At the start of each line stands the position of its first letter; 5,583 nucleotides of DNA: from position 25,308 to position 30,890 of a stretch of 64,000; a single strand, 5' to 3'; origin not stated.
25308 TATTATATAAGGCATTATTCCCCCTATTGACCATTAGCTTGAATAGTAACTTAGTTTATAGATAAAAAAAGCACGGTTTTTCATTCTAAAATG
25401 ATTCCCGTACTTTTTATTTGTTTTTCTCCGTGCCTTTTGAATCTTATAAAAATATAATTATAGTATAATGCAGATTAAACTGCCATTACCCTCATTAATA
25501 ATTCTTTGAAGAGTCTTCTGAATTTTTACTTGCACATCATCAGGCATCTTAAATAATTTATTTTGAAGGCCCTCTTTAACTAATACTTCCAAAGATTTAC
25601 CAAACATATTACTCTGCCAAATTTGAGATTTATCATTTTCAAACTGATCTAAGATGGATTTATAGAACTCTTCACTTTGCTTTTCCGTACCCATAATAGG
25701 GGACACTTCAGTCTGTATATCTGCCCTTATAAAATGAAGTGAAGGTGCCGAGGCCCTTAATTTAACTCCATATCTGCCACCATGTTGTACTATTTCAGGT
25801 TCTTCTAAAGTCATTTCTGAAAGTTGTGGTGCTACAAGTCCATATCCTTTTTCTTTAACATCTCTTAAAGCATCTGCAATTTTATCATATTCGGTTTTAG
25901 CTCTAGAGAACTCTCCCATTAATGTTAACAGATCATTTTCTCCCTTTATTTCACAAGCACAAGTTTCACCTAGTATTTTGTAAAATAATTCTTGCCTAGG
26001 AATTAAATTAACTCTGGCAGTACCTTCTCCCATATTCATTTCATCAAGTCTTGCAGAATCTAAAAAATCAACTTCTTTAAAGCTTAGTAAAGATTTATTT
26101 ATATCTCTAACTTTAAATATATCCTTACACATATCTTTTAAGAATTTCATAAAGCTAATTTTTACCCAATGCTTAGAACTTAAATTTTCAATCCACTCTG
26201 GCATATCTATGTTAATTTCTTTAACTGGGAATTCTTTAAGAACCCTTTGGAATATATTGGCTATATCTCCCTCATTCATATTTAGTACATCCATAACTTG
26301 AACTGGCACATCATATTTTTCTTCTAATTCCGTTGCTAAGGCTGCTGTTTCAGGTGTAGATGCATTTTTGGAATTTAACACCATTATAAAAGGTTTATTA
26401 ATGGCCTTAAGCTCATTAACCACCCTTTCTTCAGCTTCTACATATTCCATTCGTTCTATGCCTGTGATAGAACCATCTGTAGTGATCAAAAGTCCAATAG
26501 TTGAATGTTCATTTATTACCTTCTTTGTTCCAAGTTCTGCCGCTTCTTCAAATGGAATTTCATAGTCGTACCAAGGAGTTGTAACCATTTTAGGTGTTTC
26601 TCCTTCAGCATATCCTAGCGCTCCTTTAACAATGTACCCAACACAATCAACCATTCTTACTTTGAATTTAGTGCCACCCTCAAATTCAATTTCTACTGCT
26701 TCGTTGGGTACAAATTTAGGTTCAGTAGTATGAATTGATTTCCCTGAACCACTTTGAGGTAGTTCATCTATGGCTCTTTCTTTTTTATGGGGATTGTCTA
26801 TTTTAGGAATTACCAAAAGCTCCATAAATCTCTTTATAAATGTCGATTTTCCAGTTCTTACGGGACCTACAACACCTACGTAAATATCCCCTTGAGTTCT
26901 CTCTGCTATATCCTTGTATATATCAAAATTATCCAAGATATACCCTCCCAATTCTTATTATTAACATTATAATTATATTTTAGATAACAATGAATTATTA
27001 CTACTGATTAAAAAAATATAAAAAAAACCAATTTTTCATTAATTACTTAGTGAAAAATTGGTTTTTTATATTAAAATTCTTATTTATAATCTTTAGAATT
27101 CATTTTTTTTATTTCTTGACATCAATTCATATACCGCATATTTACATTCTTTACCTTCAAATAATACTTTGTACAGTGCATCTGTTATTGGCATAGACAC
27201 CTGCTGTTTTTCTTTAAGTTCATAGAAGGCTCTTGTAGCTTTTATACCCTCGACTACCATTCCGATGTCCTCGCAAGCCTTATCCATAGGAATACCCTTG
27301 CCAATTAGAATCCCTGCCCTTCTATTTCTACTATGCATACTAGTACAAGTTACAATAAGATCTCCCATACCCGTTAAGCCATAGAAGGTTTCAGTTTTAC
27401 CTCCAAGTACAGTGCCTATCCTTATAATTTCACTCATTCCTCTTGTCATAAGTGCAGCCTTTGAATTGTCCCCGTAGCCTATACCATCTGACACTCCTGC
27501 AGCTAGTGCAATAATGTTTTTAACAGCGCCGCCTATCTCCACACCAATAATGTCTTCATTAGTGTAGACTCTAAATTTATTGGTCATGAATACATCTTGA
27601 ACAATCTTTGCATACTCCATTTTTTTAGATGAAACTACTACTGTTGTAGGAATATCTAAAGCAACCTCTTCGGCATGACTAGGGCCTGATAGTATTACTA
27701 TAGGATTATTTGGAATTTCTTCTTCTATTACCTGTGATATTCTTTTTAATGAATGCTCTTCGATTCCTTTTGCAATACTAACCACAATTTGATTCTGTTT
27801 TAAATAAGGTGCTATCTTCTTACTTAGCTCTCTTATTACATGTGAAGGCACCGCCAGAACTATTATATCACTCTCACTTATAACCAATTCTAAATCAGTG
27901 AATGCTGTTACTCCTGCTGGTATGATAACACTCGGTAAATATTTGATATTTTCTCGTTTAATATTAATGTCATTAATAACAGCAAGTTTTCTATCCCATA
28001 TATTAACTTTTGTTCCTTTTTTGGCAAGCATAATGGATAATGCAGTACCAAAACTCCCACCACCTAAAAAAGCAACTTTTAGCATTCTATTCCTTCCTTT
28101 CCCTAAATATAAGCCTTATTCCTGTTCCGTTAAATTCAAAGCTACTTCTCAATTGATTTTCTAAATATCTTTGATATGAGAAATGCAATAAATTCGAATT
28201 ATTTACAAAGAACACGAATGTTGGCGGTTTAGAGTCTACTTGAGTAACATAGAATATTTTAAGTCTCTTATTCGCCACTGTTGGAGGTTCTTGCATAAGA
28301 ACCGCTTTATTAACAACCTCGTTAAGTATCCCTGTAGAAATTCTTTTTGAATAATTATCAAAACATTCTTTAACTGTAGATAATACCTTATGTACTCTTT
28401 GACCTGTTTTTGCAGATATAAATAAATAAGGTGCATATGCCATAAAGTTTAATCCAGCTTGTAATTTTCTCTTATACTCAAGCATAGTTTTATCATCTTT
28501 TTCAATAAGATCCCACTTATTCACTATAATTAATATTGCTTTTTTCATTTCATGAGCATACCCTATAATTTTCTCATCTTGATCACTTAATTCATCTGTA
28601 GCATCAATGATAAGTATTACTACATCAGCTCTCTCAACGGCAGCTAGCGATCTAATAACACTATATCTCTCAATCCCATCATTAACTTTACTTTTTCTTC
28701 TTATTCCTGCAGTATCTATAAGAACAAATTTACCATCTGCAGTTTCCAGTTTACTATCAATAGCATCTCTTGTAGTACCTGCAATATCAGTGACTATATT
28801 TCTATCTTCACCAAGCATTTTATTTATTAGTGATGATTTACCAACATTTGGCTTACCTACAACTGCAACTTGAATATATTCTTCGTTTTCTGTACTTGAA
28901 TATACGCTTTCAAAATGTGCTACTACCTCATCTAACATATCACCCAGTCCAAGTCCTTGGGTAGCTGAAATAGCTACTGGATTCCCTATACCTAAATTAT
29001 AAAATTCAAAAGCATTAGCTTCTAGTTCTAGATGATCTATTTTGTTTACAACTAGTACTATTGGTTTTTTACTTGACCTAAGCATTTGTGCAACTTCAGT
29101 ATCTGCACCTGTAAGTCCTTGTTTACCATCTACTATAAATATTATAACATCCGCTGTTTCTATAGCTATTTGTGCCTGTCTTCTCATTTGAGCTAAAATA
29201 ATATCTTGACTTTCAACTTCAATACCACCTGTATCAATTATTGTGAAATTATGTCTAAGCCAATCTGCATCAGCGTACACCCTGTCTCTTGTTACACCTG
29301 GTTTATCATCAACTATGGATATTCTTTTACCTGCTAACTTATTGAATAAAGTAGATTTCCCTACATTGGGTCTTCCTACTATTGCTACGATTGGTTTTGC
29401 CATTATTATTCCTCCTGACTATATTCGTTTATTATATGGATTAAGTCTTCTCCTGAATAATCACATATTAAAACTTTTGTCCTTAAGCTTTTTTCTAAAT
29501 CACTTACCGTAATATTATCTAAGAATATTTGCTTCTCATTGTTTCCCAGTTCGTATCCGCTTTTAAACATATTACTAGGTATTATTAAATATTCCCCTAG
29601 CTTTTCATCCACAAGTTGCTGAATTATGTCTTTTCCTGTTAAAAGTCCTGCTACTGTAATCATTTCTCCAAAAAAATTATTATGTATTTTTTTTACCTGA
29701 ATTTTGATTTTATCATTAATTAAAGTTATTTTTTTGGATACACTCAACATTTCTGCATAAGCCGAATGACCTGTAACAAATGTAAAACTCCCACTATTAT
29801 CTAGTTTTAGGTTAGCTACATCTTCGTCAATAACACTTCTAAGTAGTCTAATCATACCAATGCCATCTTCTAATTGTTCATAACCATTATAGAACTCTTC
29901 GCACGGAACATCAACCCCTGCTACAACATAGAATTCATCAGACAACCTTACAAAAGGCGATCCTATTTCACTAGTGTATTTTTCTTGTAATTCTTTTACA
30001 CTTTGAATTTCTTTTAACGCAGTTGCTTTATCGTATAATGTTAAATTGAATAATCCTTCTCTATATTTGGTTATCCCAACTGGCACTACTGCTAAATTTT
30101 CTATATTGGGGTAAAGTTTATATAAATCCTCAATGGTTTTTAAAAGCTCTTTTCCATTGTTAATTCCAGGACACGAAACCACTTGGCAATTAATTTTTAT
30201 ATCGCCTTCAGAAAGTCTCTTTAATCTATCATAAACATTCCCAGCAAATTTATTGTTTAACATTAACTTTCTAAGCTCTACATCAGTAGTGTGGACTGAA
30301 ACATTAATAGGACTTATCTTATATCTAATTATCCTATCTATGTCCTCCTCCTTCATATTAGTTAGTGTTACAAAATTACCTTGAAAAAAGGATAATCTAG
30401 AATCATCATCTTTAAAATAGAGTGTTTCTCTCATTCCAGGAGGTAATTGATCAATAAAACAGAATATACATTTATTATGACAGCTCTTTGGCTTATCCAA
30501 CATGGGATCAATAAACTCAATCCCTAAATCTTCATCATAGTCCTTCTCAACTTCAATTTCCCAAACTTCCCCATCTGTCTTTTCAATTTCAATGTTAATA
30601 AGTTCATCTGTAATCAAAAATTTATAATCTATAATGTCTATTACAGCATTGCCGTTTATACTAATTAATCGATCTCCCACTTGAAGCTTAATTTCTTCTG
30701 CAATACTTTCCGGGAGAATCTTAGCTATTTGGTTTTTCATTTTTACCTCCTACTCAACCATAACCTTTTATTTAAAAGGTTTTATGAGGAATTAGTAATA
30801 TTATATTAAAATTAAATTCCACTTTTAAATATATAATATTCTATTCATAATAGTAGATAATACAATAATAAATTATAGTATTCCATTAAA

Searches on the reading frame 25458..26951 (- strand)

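Call 90: search_protein_families(library=pfam, proteins=[window:25458-26951:-], max_evalue=0.00001)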
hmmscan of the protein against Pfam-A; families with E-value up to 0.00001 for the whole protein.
window:25458-26951:- (497 aa): 3 families
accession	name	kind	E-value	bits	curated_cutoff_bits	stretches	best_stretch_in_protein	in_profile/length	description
PF09547.16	SpoIVA_ATPase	-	3.1e-117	390.5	26.6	1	7-242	2-237/237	Stage IV sporulation protein A, ATPase domain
PF20438.3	SpoIVA_middle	-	5.7e-70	235.5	25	1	243-421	1-179/179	Stage IV sporulation protein A, middle domain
PF20439.3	SpoIVA_C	-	2.5e-33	114.5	25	1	422-497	1-76/76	Sporulation stage IV protein A, C-terminal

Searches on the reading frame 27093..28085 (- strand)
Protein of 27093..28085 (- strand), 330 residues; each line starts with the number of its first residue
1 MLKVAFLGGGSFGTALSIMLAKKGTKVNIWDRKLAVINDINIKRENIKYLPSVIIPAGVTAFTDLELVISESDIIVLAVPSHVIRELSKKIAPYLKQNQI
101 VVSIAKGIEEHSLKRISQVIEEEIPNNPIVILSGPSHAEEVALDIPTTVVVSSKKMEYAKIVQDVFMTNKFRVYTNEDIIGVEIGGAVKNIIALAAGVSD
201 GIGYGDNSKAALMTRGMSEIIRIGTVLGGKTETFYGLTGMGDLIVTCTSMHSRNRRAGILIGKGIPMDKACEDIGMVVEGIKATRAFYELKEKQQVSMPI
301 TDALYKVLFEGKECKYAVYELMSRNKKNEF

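Call 90: search_protein_families(library=pfam, proteins=[window:27093-28085:-], max_evalue=0.00001)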
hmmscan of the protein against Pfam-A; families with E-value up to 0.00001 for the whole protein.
window:27093-28085:- (330 aa): 6 families
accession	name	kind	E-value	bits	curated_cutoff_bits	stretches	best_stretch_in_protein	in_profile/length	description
PF07479.19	NAD_Gly3P_dh_C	-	2.4e-56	190.3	25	1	178-318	1-141/142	NAD-dependent glycerol-3-phosphate dehydrogenase C-terminus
PF01210.29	NAD_Gly3P_dh_N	-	4.7e-55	186.3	23.1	1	3-158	1-157/158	NAD-dependent glycerol-3-phosphate dehydrogenase N-terminus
PF20618.3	GPD_NAD_C_bact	-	9.2e-22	77.8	27.6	1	238-303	1-65/66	Bacterial GPD, NAD-dependent C-terminal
PF03807.23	F420_oxidored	-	5.4e-11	43.4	21.6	1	3-106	1-93/94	NADP oxidoreductase coenzyme F420-dependent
PF02558.23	ApbA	-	2.4e-08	34.2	22.2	1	4-111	1-106/150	Ketopantoate reductase PanE/ApbA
PF03446.21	NAD_binding_2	-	2.3e-06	28.2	21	1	3-117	1-105/161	NAD binding domain of 6-phosphogluconate dehydrogenase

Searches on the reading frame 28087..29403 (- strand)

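Call 90: search_protein_families(library=pfam, proteins=[window:28087-29403:-], max_evalue=0.00001)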
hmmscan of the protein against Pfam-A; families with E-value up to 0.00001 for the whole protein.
window:28087-29403:- (438 aa): 12 families
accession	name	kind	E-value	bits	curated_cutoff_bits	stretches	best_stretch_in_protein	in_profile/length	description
PF01926.29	MMR_HSR1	-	7e-61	203.8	21.9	2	6-121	2-113/113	50S ribosome-binding GTPase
PF14714.11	KH_dom-like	-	9e-34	116.1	27.3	1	354-434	1-81/81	KH-domain-like of EngA bacterial GTPase enzymes, C-terminal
PF02421.24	FeoB_N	-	4.3e-29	101.5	27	2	6-156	3-152/156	Ferrous iron transport protein B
PF00009.33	GTP_EFTU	-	1.6e-24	86.9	26.5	2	176-348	3-186/188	Elongation factor Tu GTP binding domain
PF00350.29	Dynamin_N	-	4.9e-17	62.9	27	0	179-212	1-33/168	Dynamin family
PF03193.22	RsgA_GTPase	-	2.5e-12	47.4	30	0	111-235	52-169/174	RsgA GTPase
PF00071.28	Ras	-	4.5e-12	46.3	21.6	1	179-344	2-156/162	Ras family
PF04548.22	AIG1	-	1.5e-11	44.5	27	1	179-284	3-108/212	AIG1 family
PF08477.19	Roc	-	1.3e-08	35.6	27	0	6-123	2-119/119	Ras of Complex, Roc, domain of DAPkinase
PF02492.25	cobW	-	1.8e-08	34.6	20.7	1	223-320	83-178/180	CobW/HypB/UreG, nucleotide-binding domain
PF10662.15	PduV-EutP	-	1.2e-07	32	21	0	6-158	4-139/143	Ethanolamine utilisation - propanediol utilisation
PF00025.27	Arf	-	3e-06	27.3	22.3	0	7-125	18-128/174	ADP-ribosylation factor family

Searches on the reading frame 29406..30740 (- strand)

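Call 90: search_protein_families(library=pfam, proteins=[window:29406-30740:-], max_evalue=0.00001)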
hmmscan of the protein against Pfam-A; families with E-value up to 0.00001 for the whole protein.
window:29406-30740:- (444 aa): 3 families
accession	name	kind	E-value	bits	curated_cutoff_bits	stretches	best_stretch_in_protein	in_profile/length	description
PF19238.5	Radical_SAM_2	-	1.2e-67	226.7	26.7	1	66-215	1-150/151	Radical SAM-like domain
PF04459.17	DUF512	-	6.3e-67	225.2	25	1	219-427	1-201/202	Protein of unknown function (DUF512)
PF17820.7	PDZ_6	-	4.5e-10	39.6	27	1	5-53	2-53/54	PDZ domain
